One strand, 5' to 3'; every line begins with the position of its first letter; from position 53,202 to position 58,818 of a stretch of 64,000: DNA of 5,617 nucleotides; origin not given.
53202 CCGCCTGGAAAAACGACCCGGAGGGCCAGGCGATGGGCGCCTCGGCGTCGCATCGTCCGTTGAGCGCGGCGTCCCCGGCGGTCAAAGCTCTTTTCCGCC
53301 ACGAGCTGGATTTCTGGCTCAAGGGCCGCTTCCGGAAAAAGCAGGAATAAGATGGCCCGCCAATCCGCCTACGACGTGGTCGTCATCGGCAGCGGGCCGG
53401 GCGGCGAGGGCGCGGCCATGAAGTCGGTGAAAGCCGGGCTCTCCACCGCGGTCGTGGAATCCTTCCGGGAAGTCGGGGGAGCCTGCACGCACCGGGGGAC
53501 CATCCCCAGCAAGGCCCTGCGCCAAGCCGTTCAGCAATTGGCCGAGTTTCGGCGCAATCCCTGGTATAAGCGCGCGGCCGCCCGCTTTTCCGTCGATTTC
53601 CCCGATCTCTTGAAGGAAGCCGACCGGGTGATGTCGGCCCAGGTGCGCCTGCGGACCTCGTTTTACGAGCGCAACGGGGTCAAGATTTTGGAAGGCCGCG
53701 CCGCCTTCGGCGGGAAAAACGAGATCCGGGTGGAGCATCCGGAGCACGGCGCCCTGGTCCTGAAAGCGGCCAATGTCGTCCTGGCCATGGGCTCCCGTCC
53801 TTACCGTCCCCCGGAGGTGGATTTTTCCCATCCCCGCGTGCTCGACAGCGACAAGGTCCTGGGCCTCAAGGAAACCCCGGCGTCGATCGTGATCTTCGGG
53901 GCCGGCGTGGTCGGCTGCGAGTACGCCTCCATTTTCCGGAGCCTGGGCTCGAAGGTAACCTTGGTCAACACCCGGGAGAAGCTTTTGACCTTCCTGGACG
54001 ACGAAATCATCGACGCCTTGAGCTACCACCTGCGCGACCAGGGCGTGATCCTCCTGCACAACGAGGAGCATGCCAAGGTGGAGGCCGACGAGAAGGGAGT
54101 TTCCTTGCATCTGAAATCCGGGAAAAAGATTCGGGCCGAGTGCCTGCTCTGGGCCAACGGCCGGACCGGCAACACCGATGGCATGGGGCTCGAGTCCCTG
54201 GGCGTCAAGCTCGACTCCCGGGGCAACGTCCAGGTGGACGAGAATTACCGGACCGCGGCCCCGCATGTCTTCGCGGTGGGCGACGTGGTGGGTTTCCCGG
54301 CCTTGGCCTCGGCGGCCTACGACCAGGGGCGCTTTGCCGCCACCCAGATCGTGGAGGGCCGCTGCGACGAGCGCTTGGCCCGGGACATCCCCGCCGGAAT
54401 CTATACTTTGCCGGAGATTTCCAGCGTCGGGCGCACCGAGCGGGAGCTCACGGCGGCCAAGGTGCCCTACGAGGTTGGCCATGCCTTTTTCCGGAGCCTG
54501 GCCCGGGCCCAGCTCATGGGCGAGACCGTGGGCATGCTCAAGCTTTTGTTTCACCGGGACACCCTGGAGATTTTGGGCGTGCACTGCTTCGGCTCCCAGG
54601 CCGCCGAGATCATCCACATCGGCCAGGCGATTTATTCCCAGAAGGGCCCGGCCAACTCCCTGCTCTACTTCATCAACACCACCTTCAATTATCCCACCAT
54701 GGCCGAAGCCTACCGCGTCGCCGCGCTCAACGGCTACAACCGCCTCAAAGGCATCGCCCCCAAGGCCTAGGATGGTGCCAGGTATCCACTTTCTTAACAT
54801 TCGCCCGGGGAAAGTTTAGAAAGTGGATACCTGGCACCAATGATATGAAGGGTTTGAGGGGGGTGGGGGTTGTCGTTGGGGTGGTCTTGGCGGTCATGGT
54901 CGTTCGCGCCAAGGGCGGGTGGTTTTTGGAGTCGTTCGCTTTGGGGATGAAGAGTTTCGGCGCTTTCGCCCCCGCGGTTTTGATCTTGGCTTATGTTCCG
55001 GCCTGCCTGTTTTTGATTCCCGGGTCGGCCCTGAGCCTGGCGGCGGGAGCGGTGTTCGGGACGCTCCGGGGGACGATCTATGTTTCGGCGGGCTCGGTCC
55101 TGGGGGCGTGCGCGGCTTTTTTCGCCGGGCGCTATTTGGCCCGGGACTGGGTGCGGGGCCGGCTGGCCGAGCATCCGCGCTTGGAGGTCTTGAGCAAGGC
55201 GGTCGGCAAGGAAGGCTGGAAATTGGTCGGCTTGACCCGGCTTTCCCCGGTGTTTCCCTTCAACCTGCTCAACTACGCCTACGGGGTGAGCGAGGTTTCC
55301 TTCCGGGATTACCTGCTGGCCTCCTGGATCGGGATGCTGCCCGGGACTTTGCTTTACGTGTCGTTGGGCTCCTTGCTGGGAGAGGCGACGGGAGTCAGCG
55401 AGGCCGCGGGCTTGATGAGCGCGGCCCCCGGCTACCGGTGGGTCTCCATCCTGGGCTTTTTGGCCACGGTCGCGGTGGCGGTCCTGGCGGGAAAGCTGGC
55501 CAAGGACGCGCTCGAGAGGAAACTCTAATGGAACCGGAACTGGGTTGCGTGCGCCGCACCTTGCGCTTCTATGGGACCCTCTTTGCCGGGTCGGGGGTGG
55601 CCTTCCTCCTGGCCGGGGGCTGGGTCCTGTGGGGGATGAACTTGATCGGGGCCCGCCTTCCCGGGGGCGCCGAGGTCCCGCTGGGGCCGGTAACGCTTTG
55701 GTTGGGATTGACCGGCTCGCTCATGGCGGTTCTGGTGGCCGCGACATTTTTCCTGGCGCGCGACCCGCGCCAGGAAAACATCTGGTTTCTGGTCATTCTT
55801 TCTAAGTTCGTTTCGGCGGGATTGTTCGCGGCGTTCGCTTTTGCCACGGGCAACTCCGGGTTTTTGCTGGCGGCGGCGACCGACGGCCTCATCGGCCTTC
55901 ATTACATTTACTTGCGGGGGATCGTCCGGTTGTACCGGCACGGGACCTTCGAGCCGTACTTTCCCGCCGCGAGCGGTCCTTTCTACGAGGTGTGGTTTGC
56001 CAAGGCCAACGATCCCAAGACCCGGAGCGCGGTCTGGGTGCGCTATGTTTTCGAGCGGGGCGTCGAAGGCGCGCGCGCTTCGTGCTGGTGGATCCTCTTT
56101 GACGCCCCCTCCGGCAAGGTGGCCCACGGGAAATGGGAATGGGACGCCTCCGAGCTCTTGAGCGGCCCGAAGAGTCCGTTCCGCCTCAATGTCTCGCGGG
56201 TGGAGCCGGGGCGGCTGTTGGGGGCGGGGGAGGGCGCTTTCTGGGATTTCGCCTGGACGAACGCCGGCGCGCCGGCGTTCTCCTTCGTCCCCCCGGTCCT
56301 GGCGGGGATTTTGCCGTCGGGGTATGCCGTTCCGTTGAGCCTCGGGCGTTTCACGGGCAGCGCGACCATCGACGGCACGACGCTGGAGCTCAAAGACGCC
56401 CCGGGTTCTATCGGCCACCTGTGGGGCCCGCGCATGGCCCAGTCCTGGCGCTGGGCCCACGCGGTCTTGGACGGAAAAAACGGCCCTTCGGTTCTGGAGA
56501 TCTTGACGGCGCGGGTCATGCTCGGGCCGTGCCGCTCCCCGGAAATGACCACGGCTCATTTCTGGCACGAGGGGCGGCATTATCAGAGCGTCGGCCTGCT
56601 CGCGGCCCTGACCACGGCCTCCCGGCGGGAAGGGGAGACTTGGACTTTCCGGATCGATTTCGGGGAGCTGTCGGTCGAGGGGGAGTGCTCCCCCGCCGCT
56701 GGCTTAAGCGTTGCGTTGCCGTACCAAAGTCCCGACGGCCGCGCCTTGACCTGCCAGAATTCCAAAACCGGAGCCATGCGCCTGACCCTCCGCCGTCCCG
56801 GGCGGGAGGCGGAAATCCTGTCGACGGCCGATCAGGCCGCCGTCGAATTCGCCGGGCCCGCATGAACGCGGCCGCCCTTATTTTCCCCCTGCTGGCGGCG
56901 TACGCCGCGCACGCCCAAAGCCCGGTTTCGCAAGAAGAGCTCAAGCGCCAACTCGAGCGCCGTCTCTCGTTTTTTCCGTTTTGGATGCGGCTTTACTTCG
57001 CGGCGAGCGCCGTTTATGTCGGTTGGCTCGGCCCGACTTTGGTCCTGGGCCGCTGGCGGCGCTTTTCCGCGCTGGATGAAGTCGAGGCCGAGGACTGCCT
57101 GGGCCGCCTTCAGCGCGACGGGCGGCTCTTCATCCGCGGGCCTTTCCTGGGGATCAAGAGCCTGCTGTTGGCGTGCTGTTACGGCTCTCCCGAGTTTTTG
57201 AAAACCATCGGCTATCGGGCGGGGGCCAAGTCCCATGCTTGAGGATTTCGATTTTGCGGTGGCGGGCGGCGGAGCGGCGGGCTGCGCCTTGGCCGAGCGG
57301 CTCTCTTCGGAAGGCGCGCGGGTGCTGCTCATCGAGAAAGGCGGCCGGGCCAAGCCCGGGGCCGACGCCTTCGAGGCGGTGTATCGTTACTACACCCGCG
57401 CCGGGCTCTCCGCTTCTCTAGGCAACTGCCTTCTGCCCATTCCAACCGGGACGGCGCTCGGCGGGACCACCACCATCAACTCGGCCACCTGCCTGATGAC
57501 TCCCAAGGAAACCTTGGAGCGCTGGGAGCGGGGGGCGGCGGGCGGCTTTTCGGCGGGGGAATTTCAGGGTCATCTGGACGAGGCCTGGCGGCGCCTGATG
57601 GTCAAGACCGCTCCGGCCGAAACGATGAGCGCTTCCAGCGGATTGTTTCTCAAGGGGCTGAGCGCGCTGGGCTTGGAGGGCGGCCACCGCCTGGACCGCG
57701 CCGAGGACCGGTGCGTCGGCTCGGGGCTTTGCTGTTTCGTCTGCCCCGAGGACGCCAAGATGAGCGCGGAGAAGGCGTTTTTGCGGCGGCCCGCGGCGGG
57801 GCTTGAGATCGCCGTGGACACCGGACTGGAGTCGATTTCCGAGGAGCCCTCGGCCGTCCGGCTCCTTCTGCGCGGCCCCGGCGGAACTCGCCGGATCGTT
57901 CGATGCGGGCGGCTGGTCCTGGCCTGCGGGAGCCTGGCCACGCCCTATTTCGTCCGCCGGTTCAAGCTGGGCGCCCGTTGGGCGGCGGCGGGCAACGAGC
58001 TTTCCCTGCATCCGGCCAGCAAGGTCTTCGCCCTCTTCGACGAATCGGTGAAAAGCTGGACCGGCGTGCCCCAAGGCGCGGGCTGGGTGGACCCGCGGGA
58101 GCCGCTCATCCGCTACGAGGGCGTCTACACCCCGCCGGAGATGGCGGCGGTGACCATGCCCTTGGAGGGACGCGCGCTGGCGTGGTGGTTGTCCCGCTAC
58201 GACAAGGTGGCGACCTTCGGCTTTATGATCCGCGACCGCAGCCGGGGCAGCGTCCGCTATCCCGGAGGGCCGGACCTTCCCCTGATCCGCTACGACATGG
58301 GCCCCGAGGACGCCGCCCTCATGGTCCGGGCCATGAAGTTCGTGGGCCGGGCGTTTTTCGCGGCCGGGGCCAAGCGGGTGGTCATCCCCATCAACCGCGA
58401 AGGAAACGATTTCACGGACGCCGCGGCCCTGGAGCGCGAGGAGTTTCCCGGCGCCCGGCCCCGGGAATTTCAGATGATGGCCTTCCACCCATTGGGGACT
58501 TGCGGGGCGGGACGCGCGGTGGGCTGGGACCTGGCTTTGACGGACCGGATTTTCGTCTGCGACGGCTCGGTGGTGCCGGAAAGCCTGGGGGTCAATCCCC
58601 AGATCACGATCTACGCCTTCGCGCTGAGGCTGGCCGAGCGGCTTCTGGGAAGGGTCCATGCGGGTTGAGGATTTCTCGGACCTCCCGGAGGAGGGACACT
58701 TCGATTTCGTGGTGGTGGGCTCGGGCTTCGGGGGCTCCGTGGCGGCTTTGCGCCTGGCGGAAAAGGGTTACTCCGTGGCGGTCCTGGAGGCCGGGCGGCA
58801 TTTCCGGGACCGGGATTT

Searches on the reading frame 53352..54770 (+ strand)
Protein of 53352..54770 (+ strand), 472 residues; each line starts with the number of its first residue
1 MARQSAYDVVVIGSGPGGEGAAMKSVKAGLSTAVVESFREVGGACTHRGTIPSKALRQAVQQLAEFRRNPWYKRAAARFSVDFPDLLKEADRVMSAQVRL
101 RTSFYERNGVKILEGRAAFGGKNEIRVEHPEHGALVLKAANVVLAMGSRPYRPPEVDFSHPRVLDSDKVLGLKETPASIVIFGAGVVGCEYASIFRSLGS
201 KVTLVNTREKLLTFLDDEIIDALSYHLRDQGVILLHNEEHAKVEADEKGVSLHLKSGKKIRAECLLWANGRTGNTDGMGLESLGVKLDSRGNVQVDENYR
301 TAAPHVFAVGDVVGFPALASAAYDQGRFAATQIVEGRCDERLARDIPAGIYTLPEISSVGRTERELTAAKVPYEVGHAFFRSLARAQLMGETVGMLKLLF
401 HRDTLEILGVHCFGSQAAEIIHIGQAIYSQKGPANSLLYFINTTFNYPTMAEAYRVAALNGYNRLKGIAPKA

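Call 21: search_protein_families(library=pfam, proteins=[window:53352-54770:+], max_evalue=0.01)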
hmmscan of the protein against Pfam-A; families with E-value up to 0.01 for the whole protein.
window:53352-54770:+ (472 aa): 13 families
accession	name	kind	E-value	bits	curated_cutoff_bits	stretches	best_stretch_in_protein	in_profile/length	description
PF07992.20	Pyr_redox_2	-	1.6e-64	218.6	26.1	1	7-326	1-291/291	Pyridine nucleotide-disulphide oxidoreductase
PF02852.28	Pyr_redox_dim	-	3.3e-25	88.9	25.3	1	346-457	1-109/110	Pyridine nucleotide-disulphide oxidoreductase, dimerisation domain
PF00070.33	Pyr_redox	-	8.8e-18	65.1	22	1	178-255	1-80/82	Pyridine nucleotide-disulphide oxidoreductase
PF12831.13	FAD_oxidored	-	2e-09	37.7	27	1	8-59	1-52/416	FAD dependent oxidoreductase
PF03486.20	HI0933_like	-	7e-07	29.4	50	0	8-42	2-36/244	HI0933-like protein Rossmann domain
PF01262.27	AlaDh_PNT_C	-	1.8e-06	28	23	1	175-218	27-70/214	Alanine dehydrogenase/PNT, C-terminal domain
PF13738.12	Pyr_redox_3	-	9e-06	25.6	30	1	136-310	122-305/305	Pyridine nucleotide-disulphide oxidoreductase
PF01134.28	GIDA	-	3.3e-05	23.6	22.1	0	8-39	1-29/391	Glucose inhibited division protein A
PF02737.24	3HCDH_N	-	4.3e-05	23.9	22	0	179-224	2-47/180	3-hydroxyacyl-CoA dehydrogenase, NAD binding domain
PF00890.30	FAD_binding_2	-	4.7e-05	23.2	20.4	1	8-114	1-103/414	FAD binding domain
PF13450.12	NAD_binding_8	-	0.00025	21.7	21.9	0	11-73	1-62/68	NAD(P)-binding Rossmann-like domain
PF01266.30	DAO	-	0.0004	20.4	27.9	0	8-65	1-56/353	FAD dependent oxidoreductase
PF13434.12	Lys_Orn_oxgnase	-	0.0022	17.6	21.3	1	124-192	133-204/339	L-lysine 6-monooxygenase/L-ornithine 5-monooxygenase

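Call 22: find_encoding_contigs(protein=window:53352-54770:+, flank=10000, max_places=6)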
Protein window:53352-54770:+ (472 aa): 2 contigs read that carry it; 2 places shown.
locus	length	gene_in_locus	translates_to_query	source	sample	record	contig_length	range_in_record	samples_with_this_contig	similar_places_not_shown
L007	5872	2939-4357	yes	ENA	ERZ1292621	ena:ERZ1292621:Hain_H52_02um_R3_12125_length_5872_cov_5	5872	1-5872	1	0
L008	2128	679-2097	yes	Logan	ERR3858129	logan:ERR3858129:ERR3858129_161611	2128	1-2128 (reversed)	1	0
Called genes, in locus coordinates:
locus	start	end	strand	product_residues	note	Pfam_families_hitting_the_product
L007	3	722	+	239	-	?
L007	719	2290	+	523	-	-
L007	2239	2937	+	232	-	-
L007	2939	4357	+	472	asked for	PF03486:HI0933_like (faint), PF07992:Pyr_redox_2, PF12831:FAD_oxidored, PF13738:Pyr_redox_3 (faint), PF01262:AlaDh_PNT_C (weak), PF00070:Pyr_redox, PF02852:Pyr_redox_dim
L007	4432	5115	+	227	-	PF09335:VTT_dom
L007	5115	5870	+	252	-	?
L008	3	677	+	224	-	?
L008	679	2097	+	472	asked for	PF03486:HI0933_like (faint), PF07992:Pyr_redox_2, PF12831:FAD_oxidored, PF13738:Pyr_redox_3 (faint), PF01262:AlaDh_PNT_C (weak), PF00070:Pyr_redox, PF02852:Pyr_redox_dim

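Call 32: find_homologous_proteins(query=window:53352-54770:+, max_evalue=1e-100)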
Query window:53352-54770:+ (472 aa): 7999 proteins with E <= 1e-100 among 8000 candidates; the best 120 are listed.
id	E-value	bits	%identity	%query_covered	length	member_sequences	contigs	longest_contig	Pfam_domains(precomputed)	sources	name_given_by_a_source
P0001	4.6e-282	953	93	100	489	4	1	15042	PF02852.29,PF07992.21,PF00070.34,PF13738.13,PF03486.21,PF01262.28,PF12831.14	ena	-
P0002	9.2e-228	774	74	99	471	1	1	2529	PF13450.13,PF00890.31,PF02852.29,PF07992.21,PF00070.34,PF13738.13,PF03486.21,PF01262.28,PF12831.14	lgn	-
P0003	7.3e-226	768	71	99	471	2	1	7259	PF00890.31,PF02852.29,PF07992.21,PF00070.34,PF03486.21,PF12831.14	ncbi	-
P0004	6.5e-220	749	71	100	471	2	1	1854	PF01266.31,PF13450.13,PF00890.31,PF02852.29,PF07992.21,PF00070.34,PF13738.13,PF03486.21,PF12831.14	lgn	-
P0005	5.5e-219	745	70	98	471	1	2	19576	PF01266.31,PF13450.13,PF00890.31,PF02852.29,PF07992.21,PF00070.34,PF13738.13,PF03486.21,PF01134.29,PF12831.14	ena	-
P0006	5.2e-218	742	70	99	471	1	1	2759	PF13450.13,PF02852.29,PF07992.21,PF00070.34,PF03486.21,PF01262.28,PF12831.14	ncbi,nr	ncbi:MAG: Si-specific NAD(P)(+) transhydrogenase [Elusimicrobia bacterium]|nr:Si-specific NAD(P)(+) 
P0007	1.9e-217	740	70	99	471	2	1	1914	PF13450.13,PF00890.31,PF02852.29,PF07992.21,PF00070.34,PF13738.13,PF03486.21,PF01262.28,PF01134.29,PF12831.14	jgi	-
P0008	7.3e-217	738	70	99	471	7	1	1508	PF01266.31,PF13450.13,PF00890.31,PF02852.29,PF07992.21,PF00070.34,PF13738.13,PF03486.21,PF01134.29,PF12831.14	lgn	-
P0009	6.5e-214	729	71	99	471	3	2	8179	PF13450.13,PF00890.31,PF02852.29,PF07992.21,PF00070.34,PF03486.21,PF01262.28,PF12831.14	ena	-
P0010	4.8e-213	726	70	99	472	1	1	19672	PF13450.13,PF02852.29,PF07992.21,PF00070.34,PF13738.13,PF03486.21,PF01262.28,PF12831.14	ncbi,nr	ncbi:MAG: Si-specific NAD(P)(+) transhydrogenase [Elusimicrobia bacterium]|nr:Si-specific NAD(P)(+) 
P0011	1.5e-212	724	69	99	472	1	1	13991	PF00890.31,PF02852.29,PF07992.21,PF00070.34,PF13738.13,PF03486.21,PF12831.14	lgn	-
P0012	3.2e-212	723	68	98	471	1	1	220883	PF01266.31,PF00890.31,PF02852.29,PF07992.21,PF00070.34,PF13738.13,PF03486.21,PF12831.14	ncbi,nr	ncbi:MAG: Si-specific NAD(P)(+) transhydrogenase [Elusimicrobia bacterium]|nr:Si-specific NAD(P)(+) 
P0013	2.1e-211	720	68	99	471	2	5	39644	PF13450.13,PF00890.31,PF02852.29,PF07992.21,PF00070.34,PF01262.28,PF01134.29,PF12831.14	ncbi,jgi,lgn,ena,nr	ncbi:MAG: NAD(P)(+) transhydrogenase [Elusimicrobia bacterium GWA2_69_24]|nr:MAG: NAD(P)(+) transhyd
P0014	5.4e-210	716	69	99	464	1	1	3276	PF13450.13,PF02852.29,PF07992.21,PF00070.34,PF03486.21,PF12831.14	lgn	-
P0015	2.0e-208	711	68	99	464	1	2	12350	PF01266.31,PF13450.13,PF00890.31,PF02852.29,PF07992.21,PF00070.34,PF13738.13,PF03486.21,PF01262.28,PF01134.29,PF12831.14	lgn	-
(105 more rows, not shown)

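Call 33: find_encoding_contigs(protein=P0001, flank=10000, max_places=4)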
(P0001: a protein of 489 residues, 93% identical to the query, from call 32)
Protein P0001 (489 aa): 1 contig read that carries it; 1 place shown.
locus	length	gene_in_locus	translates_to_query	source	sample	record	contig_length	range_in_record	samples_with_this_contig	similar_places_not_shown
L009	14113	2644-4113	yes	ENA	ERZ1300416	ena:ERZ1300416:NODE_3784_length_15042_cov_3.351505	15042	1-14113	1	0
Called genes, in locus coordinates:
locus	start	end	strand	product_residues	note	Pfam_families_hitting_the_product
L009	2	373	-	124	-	?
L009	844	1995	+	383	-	-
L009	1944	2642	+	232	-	-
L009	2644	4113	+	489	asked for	PF03486:HI0933_like (faint), PF07992:Pyr_redox_2, PF12831:FAD_oxidored, PF13738:Pyr_redox_3 (faint), PF01262:AlaDh_PNT_C (weak), PF00070:Pyr_redox, PF02852:Pyr_redox_dim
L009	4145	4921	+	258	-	PF09335:VTT_dom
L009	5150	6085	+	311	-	PF14249:Tocopherol_cycl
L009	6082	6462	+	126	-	-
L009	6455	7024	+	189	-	PF00732:GMC_oxred_N, PF13450:NAD_binding_8 (weak)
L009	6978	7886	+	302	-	PF05199:GMC_oxred_C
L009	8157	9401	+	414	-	PF00732:GMC_oxred_N (weak), PF05199:GMC_oxred_C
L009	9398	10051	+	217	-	PF14360:PAP2_C (weak)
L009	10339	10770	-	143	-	-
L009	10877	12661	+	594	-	PF14522:Cytochrome_C7 (faint), PF02085:Cytochrom_CIII (weak), PF09699:Paired_CXXCH_1 (faint), PF14537:Cytochrom_c3_2 (faint), PF01292:Ni_hydr_CYTB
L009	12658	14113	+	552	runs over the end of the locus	PF03264:Cytochrom_NNT, PF02085:Cytochrom_CIII (faint), PF14522:Cytochrome_C7 (faint), PF14537:Cytochrom_c3_2 (faint)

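Call 34: find_encoding_contigs(protein=P0005, flank=10000, max_places=3)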
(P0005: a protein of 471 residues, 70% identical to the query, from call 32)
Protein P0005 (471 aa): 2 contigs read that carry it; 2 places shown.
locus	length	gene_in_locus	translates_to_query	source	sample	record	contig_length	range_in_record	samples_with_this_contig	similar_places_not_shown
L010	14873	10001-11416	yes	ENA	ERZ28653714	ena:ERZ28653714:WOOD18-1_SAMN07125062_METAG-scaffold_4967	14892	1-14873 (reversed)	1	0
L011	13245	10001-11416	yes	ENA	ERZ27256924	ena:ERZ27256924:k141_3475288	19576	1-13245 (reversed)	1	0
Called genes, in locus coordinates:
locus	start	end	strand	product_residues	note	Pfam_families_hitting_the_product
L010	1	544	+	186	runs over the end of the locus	?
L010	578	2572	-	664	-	PF00211:Guanylate_cyc, PF13428:TPR_14 (faint), PF13487:HD_5, PF01966:HD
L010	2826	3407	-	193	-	-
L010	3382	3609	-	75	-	-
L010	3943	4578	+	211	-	-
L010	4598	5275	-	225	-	-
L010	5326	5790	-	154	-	-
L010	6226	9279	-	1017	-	-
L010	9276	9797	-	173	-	PF02700:PurS (weak)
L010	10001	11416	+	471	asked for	PF00890:FAD_binding_2, PF01134:GIDA (faint), PF01266:DAO (weak), PF07992:Pyr_redox_2, PF12831:FAD_oxidored, PF13450:NAD_binding_8 (weak), PF00070:Pyr_redox, PF02852:Pyr_redox_dim, +2 more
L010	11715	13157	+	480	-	-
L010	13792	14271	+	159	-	PF13384:HTH_23, PF01527:HTH_Tnp_1 (faint), PF13518:HTH_28, PF13551:HTH_29, PF13565:HTH_32, PF13592:HTH_33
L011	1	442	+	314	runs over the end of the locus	PF01297:ZnuA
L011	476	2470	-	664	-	PF00211:Guanylate_cyc, PF13428:TPR_14 (faint), PF13487:HD_5, PF01966:HD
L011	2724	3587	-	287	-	-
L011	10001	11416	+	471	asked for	PF00890:FAD_binding_2, PF01134:GIDA (faint), PF01266:DAO (weak), PF07992:Pyr_redox_2, PF12831:FAD_oxidored, PF13450:NAD_binding_8 (weak), PF00070:Pyr_redox, PF02852:Pyr_redox_dim, +2 more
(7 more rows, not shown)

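Call 50: find_encoding_contigs(protein=P0003, flank=6000, max_places=2)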
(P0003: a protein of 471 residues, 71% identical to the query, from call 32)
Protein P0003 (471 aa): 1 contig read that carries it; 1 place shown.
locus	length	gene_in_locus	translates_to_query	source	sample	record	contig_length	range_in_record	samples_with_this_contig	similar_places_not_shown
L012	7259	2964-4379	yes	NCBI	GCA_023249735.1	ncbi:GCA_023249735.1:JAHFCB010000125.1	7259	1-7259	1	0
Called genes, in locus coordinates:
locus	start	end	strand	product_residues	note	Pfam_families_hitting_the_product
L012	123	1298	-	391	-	PF00487:FA_desaturase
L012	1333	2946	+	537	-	PF13231:PMT_2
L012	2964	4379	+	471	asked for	PF00890:FAD_binding_2 (faint), PF03486:HI0933_like (faint), PF07992:Pyr_redox_2, PF12831:FAD_oxidored, PF00070:Pyr_redox, PF02852:Pyr_redox_dim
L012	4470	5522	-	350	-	PF03193:RsgA_GTPase, PF00005:ABC_tran (weak), PF01926:MMR_HSR1 (weak)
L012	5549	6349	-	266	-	PF06271:RDD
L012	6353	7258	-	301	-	?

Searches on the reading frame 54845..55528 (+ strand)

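Call 45: search_protein_families(library=pfam, proteins=[window:54845-55528:+], max_evalue=0.001)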
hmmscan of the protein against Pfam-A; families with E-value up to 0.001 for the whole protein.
window:54845-55528:+ (227 aa): 1 family
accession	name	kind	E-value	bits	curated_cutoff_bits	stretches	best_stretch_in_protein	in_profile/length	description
PF09335.16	VTT_dom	-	2e-31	109.4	33.9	1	58-176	1-122/123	VTT domain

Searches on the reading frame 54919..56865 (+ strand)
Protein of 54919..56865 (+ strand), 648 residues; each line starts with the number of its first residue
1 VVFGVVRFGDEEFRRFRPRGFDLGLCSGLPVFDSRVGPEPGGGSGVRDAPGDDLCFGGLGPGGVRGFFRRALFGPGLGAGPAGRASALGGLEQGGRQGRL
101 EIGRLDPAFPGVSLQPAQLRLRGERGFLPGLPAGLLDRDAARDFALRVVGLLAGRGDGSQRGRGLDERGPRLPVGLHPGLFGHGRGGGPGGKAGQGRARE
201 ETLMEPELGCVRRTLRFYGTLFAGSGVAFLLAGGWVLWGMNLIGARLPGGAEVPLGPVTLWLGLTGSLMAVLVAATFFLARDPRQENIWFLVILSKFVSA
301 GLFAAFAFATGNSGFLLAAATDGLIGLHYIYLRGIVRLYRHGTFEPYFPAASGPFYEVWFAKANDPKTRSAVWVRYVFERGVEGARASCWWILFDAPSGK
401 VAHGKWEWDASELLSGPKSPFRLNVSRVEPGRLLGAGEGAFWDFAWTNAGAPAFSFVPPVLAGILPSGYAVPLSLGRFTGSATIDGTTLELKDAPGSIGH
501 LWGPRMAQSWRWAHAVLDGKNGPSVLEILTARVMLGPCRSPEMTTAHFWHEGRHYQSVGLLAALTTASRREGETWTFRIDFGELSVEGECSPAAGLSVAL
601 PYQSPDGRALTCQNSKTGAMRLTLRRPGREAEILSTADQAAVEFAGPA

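Call 21: search_protein_families(library=pfam, proteins=[window:54919-56865:+], max_evalue=0.01)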
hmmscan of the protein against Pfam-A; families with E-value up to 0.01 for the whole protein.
window:54919-56865:+ (648 aa): 1 family
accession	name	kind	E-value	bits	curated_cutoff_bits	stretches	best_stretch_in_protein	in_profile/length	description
PF14249.11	Tocopherol_cycl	-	4.8e-07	29.6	26.6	1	466-645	156-334/335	Tocopherol cyclase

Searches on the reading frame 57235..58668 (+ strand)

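Call 45: search_protein_families(library=pfam, proteins=[window:57235-58668:+], max_evalue=0.001)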
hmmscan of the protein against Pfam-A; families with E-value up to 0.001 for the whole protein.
window:57235-58668:+ (477 aa): 6 families
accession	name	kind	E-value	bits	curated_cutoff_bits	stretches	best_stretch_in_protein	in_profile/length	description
PF00732.25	GMC_oxred_N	-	1.3e-25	90.9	23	1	53-260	5-217/218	GMC oxidoreductase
PF05199.19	GMC_oxred_C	-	5.7e-11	43.6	24.6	1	335-463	2-139/139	GMC oxidoreductase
PF13450.12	NAD_binding_8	-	5.7e-06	26.9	21.9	1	9-45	1-35/68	NAD(P)-binding Rossmann-like domain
PF01266.30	DAO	-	0.00048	20.2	27.9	0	6-43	1-38/353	FAD dependent oxidoreductase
PF05834.18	Lycopene_cycl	-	0.0007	19.2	23.4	0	6-37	1-34/380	Lycopene cyclase protein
PF03486.20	HI0933_like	-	0.00079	19.4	50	0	6-38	2-34/244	HI0933-like protein Rossmann domain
